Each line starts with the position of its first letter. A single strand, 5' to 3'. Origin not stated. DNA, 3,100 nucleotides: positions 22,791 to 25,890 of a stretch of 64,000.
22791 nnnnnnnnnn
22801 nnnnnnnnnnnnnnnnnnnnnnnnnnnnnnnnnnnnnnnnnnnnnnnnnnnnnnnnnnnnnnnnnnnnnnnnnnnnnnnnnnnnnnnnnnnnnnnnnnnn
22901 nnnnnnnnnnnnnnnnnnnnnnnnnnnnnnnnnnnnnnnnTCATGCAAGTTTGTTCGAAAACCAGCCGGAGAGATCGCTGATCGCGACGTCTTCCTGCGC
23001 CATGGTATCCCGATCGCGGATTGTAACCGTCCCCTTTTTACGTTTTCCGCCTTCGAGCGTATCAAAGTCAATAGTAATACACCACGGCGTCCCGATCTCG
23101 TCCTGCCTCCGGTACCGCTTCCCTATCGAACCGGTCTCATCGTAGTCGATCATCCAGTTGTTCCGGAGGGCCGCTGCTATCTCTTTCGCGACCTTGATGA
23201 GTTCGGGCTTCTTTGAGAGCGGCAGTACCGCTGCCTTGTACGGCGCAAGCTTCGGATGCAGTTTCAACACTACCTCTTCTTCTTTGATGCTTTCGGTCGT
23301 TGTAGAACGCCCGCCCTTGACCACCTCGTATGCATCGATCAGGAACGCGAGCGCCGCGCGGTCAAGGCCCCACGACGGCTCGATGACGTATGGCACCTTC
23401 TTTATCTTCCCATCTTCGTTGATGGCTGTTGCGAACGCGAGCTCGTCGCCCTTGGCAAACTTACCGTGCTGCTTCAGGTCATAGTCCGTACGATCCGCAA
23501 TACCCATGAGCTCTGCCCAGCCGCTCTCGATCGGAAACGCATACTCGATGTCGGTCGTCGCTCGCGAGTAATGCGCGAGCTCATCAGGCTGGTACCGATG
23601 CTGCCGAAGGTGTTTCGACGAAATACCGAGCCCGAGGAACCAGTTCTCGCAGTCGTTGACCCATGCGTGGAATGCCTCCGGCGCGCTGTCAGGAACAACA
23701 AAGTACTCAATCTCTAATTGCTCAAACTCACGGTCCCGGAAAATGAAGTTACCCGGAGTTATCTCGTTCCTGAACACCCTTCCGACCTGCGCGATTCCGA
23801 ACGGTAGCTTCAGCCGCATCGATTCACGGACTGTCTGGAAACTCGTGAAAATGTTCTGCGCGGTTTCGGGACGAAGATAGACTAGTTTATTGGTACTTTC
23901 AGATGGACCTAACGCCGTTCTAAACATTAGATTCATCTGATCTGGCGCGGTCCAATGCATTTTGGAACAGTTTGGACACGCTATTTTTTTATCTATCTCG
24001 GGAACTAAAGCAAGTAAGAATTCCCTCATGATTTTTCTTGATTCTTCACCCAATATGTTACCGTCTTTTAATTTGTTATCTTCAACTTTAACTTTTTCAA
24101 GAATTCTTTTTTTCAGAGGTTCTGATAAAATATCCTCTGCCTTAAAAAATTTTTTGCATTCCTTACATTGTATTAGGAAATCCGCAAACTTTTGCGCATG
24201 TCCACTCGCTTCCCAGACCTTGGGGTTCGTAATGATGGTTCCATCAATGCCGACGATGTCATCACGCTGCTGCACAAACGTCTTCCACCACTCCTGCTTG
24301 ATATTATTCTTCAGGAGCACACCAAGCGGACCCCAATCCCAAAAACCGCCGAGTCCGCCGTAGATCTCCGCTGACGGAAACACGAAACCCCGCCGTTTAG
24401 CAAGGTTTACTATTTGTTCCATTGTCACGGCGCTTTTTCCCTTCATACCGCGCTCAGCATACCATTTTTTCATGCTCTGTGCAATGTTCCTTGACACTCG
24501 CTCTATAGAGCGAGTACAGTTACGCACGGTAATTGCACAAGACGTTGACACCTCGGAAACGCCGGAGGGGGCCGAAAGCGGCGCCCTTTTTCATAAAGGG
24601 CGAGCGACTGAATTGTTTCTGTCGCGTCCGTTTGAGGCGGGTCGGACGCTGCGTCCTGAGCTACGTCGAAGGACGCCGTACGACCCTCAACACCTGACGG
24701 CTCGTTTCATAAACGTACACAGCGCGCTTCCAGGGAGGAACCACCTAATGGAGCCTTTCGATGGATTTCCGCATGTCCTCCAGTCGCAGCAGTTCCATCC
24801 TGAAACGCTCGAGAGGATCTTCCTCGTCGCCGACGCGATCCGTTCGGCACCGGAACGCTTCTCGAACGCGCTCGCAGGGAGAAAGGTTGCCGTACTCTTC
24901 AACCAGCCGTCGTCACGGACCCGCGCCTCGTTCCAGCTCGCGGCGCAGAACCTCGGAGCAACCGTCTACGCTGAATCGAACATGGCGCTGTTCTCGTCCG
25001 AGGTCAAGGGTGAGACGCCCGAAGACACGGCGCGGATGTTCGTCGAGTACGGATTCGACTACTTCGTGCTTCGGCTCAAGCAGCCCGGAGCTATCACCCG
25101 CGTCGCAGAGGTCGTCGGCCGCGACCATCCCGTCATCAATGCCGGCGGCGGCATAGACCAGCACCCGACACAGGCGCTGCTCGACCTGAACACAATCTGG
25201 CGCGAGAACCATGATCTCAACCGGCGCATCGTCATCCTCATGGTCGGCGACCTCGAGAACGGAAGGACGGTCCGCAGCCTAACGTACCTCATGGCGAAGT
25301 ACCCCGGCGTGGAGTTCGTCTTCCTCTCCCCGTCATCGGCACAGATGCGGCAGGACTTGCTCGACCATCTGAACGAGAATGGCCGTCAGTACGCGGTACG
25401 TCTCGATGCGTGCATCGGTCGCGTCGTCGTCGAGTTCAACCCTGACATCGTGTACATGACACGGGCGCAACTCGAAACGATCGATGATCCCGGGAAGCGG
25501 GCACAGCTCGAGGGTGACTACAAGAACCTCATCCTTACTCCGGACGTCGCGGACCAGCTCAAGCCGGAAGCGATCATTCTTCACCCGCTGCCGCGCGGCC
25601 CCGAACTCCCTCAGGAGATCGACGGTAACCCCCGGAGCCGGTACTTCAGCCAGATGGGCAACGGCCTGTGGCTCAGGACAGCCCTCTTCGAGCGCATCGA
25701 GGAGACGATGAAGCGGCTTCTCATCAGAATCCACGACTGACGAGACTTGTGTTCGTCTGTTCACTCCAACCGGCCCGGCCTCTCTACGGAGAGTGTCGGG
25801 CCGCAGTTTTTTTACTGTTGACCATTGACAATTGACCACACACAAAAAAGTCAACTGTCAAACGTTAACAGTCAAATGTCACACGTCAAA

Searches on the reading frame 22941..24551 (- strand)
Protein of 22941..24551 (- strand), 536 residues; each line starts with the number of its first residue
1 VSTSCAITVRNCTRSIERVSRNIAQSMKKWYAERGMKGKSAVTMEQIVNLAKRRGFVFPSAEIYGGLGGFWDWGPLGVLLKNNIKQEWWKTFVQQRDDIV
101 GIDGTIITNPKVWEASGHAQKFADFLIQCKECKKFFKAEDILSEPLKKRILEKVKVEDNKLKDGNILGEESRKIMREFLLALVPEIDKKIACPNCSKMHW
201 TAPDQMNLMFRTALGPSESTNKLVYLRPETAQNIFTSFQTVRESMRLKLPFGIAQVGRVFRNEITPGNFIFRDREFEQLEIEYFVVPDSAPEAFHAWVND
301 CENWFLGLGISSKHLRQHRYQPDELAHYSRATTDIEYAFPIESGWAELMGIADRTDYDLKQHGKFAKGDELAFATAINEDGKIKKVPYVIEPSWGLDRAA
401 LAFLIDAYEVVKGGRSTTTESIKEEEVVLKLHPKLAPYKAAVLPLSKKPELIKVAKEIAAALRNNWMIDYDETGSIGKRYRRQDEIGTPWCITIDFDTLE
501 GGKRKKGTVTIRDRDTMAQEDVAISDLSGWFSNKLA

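Call 62: search_protein_families(library=pfam, proteins=[window:22941-24551:-], max_evalue=0.0001)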
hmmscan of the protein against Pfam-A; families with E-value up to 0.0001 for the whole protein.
window:22941-24551:- (536 aa): 2 families
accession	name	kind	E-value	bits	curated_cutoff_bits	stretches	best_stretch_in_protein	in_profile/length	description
PF03129.25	HGTP_anticodon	-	2.2e-20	73.1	21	1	439-533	1-93/94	Anticodon binding domain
PF00587.30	tRNA-synt_2b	-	1.7e-12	48.2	29.3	1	222-354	9-137/179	tRNA synthetase class II core domain (G, H, P, S and T)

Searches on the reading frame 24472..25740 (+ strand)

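Call 25: search_protein_families(library=pfam, proteins=[window:24472-25740:+], max_evalue=0.00001)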
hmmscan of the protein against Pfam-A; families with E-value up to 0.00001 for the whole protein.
window:24472-25740:+ (422 aa): 2 families
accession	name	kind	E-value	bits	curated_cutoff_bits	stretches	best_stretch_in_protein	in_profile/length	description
PF02729.26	OTCace_N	-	5.7e-33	114.5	29.9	1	101-243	2-147/148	Aspartate/ornithine carbamoyltransferase, carbamoyl-P binding domain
PF00185.30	OTCace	-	7.7e-20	72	29.4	1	254-407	4-155/157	Aspartate/ornithine carbamoyltransferase, Asp/Orn binding domain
